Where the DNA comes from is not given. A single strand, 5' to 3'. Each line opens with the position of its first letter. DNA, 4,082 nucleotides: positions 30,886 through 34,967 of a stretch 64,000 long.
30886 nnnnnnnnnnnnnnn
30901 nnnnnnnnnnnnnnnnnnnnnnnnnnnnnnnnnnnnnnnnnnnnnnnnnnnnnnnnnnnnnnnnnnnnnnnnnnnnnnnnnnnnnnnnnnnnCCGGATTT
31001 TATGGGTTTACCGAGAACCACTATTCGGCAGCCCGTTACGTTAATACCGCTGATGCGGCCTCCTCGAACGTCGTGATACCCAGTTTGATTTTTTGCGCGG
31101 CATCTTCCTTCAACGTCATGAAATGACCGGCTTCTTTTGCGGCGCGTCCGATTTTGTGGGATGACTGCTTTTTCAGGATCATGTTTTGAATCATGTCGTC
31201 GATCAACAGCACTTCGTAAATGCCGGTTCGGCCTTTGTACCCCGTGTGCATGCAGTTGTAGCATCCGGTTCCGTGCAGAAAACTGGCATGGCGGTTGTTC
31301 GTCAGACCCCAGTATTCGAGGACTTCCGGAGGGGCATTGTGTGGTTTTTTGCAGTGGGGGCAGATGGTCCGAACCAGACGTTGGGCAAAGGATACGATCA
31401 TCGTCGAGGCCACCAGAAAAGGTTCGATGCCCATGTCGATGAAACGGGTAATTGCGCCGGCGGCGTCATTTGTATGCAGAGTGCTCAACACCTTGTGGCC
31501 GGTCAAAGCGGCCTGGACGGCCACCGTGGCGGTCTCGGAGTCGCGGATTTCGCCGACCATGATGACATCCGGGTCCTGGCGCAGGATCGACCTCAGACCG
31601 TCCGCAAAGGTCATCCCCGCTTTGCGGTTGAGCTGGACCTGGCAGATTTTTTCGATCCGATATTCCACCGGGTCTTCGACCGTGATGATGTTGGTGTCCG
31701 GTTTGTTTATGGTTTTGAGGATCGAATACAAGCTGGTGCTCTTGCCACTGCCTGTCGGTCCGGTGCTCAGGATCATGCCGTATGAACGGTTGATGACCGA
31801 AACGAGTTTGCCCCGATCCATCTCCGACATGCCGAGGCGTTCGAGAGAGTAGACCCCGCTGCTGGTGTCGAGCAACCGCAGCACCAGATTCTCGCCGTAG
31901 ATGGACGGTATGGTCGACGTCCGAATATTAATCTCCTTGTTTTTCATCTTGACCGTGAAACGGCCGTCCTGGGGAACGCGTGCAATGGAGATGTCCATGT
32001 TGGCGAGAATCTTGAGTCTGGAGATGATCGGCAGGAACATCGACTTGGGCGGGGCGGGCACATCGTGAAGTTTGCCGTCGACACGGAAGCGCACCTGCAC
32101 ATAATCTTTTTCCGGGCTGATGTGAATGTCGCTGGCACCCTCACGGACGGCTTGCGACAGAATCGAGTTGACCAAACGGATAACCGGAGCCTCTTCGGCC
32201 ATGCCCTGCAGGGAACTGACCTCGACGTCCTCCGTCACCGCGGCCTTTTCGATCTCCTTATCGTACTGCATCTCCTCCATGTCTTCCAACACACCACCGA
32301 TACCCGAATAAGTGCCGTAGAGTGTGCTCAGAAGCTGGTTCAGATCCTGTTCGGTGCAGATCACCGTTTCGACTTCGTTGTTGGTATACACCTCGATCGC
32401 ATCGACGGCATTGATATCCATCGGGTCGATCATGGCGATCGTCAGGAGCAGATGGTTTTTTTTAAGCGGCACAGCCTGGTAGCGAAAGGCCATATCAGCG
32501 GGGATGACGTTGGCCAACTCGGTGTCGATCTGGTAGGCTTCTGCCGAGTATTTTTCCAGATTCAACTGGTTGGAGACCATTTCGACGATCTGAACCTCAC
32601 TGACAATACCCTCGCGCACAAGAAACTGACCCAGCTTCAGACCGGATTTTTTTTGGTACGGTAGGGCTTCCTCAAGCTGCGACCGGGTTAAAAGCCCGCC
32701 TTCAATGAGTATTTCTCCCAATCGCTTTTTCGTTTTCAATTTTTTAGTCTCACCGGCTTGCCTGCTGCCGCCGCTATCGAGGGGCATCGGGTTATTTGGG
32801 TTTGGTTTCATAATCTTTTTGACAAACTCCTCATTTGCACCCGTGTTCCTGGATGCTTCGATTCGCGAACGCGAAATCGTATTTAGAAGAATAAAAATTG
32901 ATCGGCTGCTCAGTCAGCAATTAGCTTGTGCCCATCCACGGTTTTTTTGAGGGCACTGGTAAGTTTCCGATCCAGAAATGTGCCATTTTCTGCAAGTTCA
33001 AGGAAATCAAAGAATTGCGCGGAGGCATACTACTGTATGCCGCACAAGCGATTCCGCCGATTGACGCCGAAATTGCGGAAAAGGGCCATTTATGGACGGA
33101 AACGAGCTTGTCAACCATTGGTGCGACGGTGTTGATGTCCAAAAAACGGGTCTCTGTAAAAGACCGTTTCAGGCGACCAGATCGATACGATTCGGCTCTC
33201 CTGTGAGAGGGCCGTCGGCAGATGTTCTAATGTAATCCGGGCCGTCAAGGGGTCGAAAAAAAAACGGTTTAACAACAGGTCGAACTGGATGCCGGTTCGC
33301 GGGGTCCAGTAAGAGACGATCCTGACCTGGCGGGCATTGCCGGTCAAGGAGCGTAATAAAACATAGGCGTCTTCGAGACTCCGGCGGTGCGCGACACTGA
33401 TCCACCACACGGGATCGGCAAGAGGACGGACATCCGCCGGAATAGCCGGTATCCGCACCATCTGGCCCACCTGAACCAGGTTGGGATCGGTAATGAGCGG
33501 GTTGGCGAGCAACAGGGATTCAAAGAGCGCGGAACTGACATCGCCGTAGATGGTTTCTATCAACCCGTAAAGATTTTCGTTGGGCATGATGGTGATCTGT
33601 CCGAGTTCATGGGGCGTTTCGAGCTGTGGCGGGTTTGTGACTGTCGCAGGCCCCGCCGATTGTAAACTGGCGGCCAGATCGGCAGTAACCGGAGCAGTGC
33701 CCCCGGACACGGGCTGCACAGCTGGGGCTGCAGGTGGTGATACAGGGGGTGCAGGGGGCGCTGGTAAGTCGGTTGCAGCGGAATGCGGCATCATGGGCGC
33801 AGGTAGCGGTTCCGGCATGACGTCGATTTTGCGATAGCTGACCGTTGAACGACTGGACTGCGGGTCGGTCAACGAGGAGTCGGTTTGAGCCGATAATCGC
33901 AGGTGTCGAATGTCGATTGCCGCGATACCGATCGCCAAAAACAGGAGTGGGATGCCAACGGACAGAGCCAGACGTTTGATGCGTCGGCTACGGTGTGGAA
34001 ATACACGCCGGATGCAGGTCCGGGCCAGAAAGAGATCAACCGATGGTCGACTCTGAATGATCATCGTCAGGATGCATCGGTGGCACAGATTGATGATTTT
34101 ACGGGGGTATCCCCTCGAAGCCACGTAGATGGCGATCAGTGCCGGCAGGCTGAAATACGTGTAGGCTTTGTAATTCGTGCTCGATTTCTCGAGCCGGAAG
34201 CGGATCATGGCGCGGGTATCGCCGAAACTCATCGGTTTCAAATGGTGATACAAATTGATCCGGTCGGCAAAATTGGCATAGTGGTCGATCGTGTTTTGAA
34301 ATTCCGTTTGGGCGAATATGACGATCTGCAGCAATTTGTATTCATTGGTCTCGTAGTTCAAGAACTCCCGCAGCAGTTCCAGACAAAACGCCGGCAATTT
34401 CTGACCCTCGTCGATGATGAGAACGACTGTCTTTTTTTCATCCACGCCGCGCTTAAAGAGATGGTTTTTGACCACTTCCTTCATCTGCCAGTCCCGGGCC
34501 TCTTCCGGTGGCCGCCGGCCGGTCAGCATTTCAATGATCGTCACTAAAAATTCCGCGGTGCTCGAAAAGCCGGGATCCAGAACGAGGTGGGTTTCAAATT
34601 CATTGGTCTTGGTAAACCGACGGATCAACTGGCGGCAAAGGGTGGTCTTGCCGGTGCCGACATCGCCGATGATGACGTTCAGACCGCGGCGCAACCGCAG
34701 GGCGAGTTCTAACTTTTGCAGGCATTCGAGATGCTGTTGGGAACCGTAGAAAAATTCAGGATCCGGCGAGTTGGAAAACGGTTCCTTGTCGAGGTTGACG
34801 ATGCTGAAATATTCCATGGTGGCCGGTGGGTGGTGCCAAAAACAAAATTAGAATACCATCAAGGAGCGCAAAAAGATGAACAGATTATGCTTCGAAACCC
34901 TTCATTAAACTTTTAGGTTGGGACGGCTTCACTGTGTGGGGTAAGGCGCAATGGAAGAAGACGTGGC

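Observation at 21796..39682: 18-kb MSHA-type type IV pilus locus with a non-canonical parts list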

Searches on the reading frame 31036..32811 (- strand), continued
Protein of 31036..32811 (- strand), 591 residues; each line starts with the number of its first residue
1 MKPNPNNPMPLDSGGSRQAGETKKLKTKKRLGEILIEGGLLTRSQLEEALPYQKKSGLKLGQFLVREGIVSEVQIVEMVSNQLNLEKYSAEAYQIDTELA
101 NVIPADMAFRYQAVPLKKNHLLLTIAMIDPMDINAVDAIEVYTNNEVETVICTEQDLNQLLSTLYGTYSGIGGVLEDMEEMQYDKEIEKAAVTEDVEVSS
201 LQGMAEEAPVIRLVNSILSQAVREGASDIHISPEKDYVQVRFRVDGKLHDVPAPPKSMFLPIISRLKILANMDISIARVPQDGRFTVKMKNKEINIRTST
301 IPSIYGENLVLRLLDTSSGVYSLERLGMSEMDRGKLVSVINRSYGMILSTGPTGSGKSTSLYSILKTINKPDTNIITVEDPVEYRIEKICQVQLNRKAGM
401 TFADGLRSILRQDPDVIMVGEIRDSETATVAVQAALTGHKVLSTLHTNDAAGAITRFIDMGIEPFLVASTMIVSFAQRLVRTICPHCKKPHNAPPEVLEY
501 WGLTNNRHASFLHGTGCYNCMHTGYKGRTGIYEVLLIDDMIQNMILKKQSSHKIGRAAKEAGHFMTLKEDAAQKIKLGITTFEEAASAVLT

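Call 52: get_annotated_region(hit=H1, flank=8000)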
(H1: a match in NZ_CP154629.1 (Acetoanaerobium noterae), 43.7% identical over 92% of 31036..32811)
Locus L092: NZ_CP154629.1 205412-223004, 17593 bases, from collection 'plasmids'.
description: Acetoanaerobium noterae strain DSL2 plasmid pTPELB2, complete sequence
organism: Acetoanaerobium noterae (NCBI taxid 745369)
taxonomy: Bacteria; Bacillota; Clostridia; Peptostreptococcales; Filifactoraceae; Acetoanaerobium; Acetoanaerobium noterae
host: -; source: cell culture,Sludge of a digestion tower of a wastewater treatment plant; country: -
typing (MOB-suite, as given by PLSDB): non-mobilizable
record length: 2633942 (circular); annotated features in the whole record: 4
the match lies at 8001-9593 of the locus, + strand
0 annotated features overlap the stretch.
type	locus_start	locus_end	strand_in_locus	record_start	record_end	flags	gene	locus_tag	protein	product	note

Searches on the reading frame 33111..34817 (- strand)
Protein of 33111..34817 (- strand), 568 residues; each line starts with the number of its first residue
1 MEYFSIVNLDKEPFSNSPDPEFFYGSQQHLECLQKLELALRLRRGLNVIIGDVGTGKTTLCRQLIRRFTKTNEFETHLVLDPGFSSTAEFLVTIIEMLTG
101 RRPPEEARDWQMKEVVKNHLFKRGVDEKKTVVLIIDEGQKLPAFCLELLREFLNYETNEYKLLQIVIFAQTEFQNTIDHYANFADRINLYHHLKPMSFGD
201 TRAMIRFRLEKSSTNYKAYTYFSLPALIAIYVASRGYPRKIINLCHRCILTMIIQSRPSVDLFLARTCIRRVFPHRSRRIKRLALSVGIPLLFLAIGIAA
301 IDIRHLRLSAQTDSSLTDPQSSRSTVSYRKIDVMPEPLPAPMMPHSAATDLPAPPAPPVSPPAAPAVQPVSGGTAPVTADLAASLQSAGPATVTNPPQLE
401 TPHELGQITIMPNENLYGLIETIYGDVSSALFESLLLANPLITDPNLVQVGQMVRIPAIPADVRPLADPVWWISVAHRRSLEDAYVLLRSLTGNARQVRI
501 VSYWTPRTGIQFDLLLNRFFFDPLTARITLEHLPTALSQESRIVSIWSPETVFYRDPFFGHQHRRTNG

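Call 4: search_protein_families(library=pfam, proteins=[window:33111-34817:-], max_evalue=0.01)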
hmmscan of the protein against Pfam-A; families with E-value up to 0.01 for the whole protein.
window:33111-34817:- (568 aa): 7 families
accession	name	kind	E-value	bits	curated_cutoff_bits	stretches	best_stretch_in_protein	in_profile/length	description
PF13401.12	AAA_22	-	1.7e-19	70.8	27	1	43-175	4-128/130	AAA domain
PF01637.24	ATPase_2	-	2.6e-07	31.1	33.2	1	37-212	12-198/225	ATPase domain predominantly from Archaea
PF13191.12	AAA_16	-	4.8e-07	30.9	32.6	1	23-155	2-158/167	AAA ATPase domain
PF20703.3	nSTAND1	-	3.4e-06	27.4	27.1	1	18-211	11-202/379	Novel STAND NTPase 1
PF13173.12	AAA_14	-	0.00022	21.7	27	1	46-199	4-126/129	AAA domain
PF20720.3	nSTAND3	-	0.00099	19.3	27.2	0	46-74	19-46/155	Novel STAND NTPase 3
PF13245.12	AAA_19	-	0.0052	17.4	25.1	0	41-152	8-114/134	AAA domain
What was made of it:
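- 33111..34817 (-): ExeA/GspA/MshM-like AAA ATPase (568 aa) with a TM segment, a Pro/Ala-rich linker and a conserved periplasmic C-terminal region of about 160 aa (LysM-like plus a second alpha/beta module). AAA_22 70.8 bits (call 4).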

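Call 6: search_protein_families(library=ncbifam, proteins=[window:33111-34817:-], max_evalue=0.001)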
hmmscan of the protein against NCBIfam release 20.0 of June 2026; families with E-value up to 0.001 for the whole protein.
window:33111-34817:- (568 aa): 2 families
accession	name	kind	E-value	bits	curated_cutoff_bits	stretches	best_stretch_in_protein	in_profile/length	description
TIGR03015.1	pepcterm_ATPase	hypoth_equivalog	2e-40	139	324.5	1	3-260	2-254/269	XrtA/PEP-CTERM system-associated ATPase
TIGR02928.1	TIGR02928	subfamily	1.2e-05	24.3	181.3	1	30-179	24-184/366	orc1/cdc6 family replication initiation protein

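Call 63: search_protein_families(library=pfam, alignment_id=A3, max_evalue=0.01)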
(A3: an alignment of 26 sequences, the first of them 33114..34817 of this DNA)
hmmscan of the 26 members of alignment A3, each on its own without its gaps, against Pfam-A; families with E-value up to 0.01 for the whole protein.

A. member 1, window:33114-34817:- (568 aa): 7 families
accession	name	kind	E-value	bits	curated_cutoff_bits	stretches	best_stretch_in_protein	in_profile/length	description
PF13401.12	AAA_22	-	1.7e-19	70.8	27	1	43-175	4-128/130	AAA domain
PF01637.24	ATPase_2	-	2.6e-07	31.1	33.2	1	37-212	12-198/225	ATPase domain predominantly from Archaea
PF13191.12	AAA_16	-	4.8e-07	30.9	32.6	1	23-155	2-158/167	AAA ATPase domain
PF20703.3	nSTAND1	-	3.4e-06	27.4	27.1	1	18-211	11-202/379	Novel STAND NTPase 1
PF13173.12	AAA_14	-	0.00022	21.7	27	1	46-199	4-126/129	AAA domain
PF20720.3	nSTAND3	-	0.00099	19.3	27.2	0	46-74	19-46/155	Novel STAND NTPase 3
PF13245.12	AAA_19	-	0.0052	17.4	25.1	0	41-152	8-114/134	AAA domain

B. families by the number of members that match (of 26 scanned): 22 families
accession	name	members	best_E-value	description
PF13401.12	AAA_22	26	1.2e-24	AAA domain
PF13191.12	AAA_16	26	4.8e-07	AAA ATPase domain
PF13173.12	AAA_14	26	2.4e-05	AAA domain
PF01637.24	ATPase_2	25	6.3e-09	ATPase domain predominantly from Archaea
PF20720.3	nSTAND3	17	0.00047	Novel STAND NTPase 3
PF20703.3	nSTAND1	15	3.1e-06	Novel STAND NTPase 1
PF13245.12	AAA_19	14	0.00011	AAA domain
PF02367.23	TsaE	8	0.0013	Threonylcarbamoyl adenosine biosynthesis protein TsaE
PF25199.1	nSTAND_NTPase5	5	0.00023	Novel STAND NTPase 5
PF01443.25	Viral_helicase1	5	0.00062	Viral superfamily 1 RNA helicase core domain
PF03029.23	ATP_bind_1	5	0.0029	Conserved hypothetical ATP binding protein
PF05489.18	Phage_tail_X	4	0.00011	Phage Tail Protein X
PF24883.2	NPHP3_N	4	0.0031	Nephrocystin 3, N-terminal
PF13238.12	AAA_18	3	0.002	AAA domain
PF05729.18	NACHT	2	0.0013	NACHT domain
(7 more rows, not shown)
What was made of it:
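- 33111..34817 (-): Phage_tail_X (LysM clan) hits in 4 of 26 orthologues (call 63).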

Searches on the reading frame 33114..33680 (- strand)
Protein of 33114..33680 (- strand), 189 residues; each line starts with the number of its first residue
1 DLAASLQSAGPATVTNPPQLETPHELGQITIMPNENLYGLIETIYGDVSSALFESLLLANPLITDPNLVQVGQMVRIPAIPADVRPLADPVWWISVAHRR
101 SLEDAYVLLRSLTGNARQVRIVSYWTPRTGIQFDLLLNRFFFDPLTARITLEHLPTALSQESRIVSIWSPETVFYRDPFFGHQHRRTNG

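Call 69: find_homologous_proteins(query=window:33114-33680:-, max_evalue=0.001)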
Query window:33114-33680:- (189 aa): 4 proteins with E <= 0.001 among 178 candidates.
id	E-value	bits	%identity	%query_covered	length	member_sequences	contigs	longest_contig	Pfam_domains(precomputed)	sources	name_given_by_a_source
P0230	6.4e-110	383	91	99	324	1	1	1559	-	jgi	jgi:hypothetical protein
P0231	2.3e-93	329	93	84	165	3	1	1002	-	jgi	jgi:hypothetical protein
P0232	6.9e-89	314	87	84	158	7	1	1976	-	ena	-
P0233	8.7e-74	265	88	70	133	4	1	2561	-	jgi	jgi:hypothetical protein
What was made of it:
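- Tried and rejected: The homologue search on this short query returned only 4 proteins (call 69).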

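Call 82: predict_structure(alignment_id=A7)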
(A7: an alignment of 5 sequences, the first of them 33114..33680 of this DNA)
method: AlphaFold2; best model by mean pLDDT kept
length: 189 residues; sequences in the alignment: 5
mean_pLDDT: 38.8   pTM: 0.33
mean pLDDT of the five models: 38.8, 36.8, 35.5, 34.8, 34.7
residues with pLDDT >= 90: 0; 70-90: 0; 50-70: 23; < 50: 166
segments of 3 or more residues with pLDDT < 50: 1-69, 71-92, 114-125, 130-189
pLDDT, mean of each block of 10 residues (from residue 1): 30 29 35 35 31 45 47 37 41 51 54 48 48 34 32 45 39 29 27
secondary structure, 60 per line:
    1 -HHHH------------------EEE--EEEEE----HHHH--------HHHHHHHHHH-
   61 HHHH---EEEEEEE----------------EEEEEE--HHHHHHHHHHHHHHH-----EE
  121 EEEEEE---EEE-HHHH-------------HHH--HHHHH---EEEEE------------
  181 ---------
elements in order: H2-5 E24-26 E29-33 H38-41 H50-59 H61-64 E68-74 E91-96 H99-113 E119-126 E130-132 H134-137 H156-160 E164-168
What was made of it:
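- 33111..34817 (-): The AF2 model is unusable, pLDDT 39 (call 82).
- On ExeA/GspA - ExeB/GspB pair: The AF2 model has pLDDT 39 (call 82).
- Tried and rejected: AlphaFold of that C-terminus with a 5-sequence alignment failed at pLDDT 39 (call 82).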

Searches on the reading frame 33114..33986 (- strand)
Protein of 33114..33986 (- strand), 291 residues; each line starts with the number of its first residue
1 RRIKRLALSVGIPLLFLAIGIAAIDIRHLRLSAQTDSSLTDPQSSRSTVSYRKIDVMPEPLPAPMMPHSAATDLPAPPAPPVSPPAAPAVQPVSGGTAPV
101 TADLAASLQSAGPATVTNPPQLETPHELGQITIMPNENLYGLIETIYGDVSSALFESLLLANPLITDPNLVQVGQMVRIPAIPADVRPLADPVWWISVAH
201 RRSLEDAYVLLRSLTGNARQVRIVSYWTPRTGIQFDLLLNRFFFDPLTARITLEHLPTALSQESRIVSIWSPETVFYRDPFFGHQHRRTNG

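Call 34: search_protein_families(library=ncbifam, proteins=[window:33114-33986:-], max_evalue=1)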
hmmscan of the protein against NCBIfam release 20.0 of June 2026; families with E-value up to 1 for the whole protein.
seq(291 aa): 3 families
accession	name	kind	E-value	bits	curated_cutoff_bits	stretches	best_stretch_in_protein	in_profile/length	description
NF008399.0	PRK11198.1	equivalog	0.014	15.8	134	1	129-181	96-147/149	peptidoglycan-binding protein LysM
TIGR02899.1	spore_safA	subfamily_domain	0.03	14.3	67.85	1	155-181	18-44/44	SafA/ExsA family spore coat assembly protein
NF033761.1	gliding_GltJ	equivalog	0.091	11.8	450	1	37-122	400-478/671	adventurous gliding motility protein GltJ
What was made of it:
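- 33111..34817 (-): LysM at E=0.014 (call 34).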

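Call 35: search_protein_families(library=pfam, proteins=[window:33114-33986:-], max_evalue=1)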
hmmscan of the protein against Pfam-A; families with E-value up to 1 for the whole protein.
seq(291 aa): 0 families
